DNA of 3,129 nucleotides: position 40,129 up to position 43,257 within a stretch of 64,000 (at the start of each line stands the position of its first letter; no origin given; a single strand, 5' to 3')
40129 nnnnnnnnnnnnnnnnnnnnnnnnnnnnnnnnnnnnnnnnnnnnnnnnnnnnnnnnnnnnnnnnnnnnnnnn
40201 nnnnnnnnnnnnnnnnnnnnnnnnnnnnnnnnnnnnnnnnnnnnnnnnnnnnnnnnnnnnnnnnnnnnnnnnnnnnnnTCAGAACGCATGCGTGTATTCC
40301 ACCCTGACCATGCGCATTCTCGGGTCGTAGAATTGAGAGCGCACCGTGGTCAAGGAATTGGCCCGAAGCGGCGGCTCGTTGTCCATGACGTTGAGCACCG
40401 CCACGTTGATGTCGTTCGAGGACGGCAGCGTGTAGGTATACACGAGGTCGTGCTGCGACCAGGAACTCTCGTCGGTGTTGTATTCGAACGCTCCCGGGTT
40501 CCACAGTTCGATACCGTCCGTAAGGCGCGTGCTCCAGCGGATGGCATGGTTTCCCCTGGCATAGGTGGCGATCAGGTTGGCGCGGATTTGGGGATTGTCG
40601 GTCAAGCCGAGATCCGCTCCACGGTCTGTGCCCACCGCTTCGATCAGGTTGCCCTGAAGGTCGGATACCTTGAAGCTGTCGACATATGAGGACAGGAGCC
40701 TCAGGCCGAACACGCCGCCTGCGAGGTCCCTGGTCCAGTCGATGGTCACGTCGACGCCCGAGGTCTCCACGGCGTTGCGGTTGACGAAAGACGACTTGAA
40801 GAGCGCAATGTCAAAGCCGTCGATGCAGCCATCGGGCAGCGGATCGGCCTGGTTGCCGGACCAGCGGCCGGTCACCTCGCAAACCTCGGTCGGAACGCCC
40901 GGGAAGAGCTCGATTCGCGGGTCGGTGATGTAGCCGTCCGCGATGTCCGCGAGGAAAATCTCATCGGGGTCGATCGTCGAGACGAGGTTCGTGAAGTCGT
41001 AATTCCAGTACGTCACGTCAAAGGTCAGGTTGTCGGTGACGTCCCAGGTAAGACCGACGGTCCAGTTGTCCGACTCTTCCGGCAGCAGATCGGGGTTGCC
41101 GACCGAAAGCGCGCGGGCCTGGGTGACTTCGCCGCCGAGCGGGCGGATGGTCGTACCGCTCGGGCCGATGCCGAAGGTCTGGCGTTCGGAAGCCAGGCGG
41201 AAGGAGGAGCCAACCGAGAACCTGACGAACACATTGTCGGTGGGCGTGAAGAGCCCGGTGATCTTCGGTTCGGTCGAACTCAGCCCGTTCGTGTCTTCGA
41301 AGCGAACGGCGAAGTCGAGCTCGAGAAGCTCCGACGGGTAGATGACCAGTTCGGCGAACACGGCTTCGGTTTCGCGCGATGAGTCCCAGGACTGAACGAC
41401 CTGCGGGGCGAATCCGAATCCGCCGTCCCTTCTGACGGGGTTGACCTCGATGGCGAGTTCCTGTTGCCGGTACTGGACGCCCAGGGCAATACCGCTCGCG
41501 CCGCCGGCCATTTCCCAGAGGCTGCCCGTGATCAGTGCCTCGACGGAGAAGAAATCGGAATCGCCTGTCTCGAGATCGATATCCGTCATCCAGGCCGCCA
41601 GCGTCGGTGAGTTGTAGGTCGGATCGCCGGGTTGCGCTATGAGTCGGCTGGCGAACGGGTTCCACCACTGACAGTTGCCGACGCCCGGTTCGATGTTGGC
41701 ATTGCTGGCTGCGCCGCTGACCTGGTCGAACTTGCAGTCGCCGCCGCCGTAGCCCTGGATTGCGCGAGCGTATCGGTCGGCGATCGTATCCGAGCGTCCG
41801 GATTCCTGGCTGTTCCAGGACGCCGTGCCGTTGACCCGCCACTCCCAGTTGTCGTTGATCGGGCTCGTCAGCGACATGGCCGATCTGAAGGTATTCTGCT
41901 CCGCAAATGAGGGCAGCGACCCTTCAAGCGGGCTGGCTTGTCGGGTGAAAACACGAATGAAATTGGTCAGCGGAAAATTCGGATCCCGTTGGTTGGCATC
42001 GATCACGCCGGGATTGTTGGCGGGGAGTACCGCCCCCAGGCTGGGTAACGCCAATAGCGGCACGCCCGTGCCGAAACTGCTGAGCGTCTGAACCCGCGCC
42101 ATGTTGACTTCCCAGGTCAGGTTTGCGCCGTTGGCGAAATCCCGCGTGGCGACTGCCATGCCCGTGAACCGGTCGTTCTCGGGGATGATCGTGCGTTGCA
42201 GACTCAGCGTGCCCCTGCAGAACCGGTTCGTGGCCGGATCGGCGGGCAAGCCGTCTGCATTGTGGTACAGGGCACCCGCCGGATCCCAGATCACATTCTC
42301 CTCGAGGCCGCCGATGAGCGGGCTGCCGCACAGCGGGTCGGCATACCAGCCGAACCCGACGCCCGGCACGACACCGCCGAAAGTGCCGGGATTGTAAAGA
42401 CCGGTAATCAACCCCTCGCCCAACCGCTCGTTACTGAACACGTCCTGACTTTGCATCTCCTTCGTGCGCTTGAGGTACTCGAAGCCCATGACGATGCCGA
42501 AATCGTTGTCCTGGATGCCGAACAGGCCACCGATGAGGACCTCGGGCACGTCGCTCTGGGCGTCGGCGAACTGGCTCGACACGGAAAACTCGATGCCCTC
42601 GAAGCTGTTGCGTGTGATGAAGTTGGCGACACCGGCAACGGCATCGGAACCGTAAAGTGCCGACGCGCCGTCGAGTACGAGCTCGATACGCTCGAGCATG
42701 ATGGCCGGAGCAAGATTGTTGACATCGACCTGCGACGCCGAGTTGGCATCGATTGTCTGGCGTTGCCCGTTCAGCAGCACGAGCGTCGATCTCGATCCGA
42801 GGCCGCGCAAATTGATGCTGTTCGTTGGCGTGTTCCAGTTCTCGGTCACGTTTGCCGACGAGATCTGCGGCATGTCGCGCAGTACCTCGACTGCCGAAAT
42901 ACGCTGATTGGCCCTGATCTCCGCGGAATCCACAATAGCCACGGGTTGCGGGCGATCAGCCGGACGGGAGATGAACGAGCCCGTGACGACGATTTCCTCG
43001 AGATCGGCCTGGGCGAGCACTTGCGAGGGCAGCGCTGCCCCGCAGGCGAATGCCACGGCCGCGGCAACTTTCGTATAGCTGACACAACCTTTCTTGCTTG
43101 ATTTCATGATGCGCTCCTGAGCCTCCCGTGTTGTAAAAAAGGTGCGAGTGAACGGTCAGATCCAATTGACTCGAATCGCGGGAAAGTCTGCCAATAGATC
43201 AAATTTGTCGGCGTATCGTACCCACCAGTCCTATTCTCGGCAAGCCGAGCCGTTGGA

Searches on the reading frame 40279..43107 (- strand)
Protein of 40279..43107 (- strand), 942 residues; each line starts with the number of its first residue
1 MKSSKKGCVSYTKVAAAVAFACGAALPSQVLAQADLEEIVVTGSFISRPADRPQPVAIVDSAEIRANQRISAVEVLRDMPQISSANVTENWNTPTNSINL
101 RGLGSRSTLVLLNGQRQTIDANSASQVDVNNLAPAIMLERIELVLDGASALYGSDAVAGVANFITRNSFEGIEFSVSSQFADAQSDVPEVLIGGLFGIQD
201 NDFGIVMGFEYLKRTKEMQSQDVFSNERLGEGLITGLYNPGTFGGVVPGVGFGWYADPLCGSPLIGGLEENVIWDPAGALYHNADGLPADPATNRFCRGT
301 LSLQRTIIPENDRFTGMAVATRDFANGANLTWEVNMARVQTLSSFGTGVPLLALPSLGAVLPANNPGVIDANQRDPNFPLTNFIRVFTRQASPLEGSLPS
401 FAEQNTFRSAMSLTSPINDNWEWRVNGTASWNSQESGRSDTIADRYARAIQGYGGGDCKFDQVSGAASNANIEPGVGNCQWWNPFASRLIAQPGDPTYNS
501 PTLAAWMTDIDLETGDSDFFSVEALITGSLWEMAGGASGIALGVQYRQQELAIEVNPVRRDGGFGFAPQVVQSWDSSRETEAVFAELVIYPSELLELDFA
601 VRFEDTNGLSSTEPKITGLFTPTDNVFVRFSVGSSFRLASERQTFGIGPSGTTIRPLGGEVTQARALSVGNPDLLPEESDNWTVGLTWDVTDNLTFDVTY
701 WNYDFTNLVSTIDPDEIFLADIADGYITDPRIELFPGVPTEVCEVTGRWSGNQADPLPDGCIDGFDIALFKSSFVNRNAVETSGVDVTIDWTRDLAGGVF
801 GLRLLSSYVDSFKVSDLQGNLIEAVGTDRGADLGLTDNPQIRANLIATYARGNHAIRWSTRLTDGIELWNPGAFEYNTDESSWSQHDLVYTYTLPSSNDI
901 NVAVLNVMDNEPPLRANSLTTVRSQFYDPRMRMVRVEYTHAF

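Call 78: search_protein_families(library=pfam, proteins=[window:40279-43107:-], max_evalue=0.0001)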
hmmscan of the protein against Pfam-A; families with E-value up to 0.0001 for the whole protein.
window:40279-43107:- (942 aa): 2 families
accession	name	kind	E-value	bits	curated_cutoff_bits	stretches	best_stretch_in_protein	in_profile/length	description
PF00593.30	TonB_dep_Rec_b-barrel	-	3e-24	87.1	27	1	404-907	60-436/436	TonB dependent receptor-like, beta-barrel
PF07715.20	Plug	-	6e-18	65.8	23.9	1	50-160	3-107/107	TonB-dependent Receptor Plug Domain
